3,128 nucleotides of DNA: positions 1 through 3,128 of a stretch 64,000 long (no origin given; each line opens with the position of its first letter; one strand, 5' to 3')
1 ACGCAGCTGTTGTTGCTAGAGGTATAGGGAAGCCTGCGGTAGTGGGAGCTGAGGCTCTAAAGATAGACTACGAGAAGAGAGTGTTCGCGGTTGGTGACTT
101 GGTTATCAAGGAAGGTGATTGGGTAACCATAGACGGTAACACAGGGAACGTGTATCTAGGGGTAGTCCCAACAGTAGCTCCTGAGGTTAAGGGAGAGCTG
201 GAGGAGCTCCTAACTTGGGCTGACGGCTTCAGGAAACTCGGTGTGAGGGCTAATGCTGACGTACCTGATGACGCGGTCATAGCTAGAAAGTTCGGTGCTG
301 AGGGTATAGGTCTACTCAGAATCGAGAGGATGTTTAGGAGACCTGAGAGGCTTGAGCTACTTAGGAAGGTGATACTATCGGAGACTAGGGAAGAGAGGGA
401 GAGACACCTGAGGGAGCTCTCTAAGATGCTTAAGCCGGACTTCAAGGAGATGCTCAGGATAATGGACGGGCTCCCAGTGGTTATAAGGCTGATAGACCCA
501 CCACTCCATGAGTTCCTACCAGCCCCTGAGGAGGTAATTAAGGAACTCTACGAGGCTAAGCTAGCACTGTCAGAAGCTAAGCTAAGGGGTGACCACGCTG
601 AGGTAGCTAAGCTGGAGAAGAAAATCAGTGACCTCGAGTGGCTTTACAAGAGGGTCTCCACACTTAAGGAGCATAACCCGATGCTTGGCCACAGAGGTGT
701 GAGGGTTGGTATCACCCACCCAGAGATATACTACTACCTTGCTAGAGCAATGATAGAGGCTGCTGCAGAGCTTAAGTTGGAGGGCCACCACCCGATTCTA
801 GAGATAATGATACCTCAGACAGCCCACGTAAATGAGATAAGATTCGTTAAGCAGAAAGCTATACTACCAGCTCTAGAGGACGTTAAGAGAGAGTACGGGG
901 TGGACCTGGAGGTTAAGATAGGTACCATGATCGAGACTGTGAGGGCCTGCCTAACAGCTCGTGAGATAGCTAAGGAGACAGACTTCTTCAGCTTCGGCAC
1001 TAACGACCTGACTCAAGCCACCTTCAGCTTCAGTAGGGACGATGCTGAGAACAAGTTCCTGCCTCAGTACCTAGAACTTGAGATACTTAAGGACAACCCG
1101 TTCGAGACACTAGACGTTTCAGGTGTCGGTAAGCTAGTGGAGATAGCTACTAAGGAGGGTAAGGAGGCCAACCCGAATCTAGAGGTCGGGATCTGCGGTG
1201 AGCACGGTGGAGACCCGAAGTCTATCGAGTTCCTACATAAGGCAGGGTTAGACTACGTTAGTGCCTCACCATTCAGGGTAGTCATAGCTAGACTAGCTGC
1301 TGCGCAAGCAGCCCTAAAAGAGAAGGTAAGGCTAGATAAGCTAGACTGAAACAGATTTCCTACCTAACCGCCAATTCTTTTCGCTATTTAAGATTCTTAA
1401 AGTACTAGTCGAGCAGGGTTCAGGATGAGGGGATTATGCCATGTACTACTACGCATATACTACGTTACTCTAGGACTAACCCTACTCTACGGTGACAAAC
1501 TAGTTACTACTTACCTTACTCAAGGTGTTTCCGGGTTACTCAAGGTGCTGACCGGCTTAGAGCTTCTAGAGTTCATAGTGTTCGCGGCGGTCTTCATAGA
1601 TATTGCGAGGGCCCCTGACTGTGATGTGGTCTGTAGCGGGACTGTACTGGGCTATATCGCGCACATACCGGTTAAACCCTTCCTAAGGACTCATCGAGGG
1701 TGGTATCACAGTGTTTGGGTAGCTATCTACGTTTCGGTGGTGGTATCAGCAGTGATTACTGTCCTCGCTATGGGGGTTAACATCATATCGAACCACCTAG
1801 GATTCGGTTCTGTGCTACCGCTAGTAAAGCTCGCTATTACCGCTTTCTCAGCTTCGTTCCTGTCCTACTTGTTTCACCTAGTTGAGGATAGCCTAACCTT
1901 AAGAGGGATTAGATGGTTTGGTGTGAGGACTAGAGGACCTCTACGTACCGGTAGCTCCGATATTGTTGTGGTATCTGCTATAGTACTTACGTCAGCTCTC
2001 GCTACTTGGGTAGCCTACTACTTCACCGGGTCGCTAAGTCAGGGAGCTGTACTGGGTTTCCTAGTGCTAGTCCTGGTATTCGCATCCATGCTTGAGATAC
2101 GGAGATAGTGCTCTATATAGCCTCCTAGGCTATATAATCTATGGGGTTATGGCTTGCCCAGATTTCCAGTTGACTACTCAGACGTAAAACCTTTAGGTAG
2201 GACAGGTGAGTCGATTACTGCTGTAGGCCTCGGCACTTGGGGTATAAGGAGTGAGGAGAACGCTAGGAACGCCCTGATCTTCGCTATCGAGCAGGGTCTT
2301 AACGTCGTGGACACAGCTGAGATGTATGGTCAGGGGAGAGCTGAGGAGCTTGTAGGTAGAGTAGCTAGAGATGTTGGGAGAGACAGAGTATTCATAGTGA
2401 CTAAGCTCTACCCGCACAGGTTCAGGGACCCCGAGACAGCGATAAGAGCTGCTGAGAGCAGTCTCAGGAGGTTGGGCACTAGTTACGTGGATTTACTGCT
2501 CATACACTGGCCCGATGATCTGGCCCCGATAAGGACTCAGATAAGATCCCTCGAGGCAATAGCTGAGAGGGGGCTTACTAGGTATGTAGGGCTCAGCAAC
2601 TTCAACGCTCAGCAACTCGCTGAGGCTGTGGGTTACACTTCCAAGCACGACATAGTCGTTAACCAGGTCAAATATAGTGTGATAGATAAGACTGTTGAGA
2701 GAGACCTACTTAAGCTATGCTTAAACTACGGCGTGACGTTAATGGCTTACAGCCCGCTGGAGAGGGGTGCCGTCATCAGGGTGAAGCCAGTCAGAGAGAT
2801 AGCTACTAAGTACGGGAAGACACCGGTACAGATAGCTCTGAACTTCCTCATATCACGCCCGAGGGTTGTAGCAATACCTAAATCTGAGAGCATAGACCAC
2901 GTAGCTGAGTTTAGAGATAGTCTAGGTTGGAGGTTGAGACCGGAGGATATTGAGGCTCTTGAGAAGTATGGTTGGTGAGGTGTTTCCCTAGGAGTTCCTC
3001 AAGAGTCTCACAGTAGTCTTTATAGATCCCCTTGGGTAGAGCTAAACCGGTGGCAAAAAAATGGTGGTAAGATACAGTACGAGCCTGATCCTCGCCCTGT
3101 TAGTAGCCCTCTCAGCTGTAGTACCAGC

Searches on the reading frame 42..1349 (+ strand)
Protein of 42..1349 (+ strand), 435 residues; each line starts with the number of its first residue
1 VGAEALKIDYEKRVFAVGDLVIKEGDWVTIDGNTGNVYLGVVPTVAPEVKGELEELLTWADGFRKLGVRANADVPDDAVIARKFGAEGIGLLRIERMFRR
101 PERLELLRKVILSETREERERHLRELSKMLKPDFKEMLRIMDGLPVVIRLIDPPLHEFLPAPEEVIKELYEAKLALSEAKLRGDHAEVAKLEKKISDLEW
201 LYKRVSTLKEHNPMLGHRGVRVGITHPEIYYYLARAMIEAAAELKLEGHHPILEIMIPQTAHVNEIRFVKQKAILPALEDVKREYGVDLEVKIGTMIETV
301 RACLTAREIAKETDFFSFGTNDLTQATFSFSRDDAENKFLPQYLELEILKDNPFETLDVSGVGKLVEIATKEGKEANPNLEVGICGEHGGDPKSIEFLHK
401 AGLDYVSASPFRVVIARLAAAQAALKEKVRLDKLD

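Call 27: search_protein_families(library=pfam, proteins=[window:42-1349:+], max_evalue=0.01)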
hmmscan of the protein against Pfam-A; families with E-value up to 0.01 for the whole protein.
window:42-1349:+ (435 aa): 1 family
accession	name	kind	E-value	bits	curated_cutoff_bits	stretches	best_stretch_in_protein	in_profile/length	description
PF02896.24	PEP-utilizers_C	-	2.6e-74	250.5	22.8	1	51-423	5-291/293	PEP-utilising enzyme, PEP-binding domain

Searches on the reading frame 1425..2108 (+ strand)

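Call 27: search_protein_families(library=pfam, proteins=[window:1425-2108:+], max_evalue=0.01)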
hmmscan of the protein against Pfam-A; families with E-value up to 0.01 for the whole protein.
window:1425-2108:+ (227 aa): 1 family
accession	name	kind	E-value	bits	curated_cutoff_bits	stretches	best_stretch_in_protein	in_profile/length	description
PF04307.19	YdjM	-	3.7e-09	36.7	29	1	32-219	5-166/176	YdjM inner membrane protein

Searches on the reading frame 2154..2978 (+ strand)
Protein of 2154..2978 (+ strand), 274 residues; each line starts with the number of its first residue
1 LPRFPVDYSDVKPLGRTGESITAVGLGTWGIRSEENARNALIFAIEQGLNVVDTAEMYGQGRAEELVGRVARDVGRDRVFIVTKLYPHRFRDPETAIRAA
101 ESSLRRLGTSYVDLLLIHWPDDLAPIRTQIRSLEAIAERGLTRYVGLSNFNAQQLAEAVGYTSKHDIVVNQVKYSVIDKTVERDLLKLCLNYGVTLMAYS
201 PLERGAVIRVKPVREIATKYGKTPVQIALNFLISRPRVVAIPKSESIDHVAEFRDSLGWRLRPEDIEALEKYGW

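Call 27: search_protein_families(library=pfam, proteins=[window:2154-2978:+], max_evalue=0.01)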
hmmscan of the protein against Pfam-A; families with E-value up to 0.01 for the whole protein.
window:2154-2978:+ (274 aa): 1 family
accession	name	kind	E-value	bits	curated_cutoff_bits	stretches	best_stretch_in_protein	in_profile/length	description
PF00248.27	Aldo_ket_red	-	5.7e-55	186.9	24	1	24-271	2-288/291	Aldo/keto reductase family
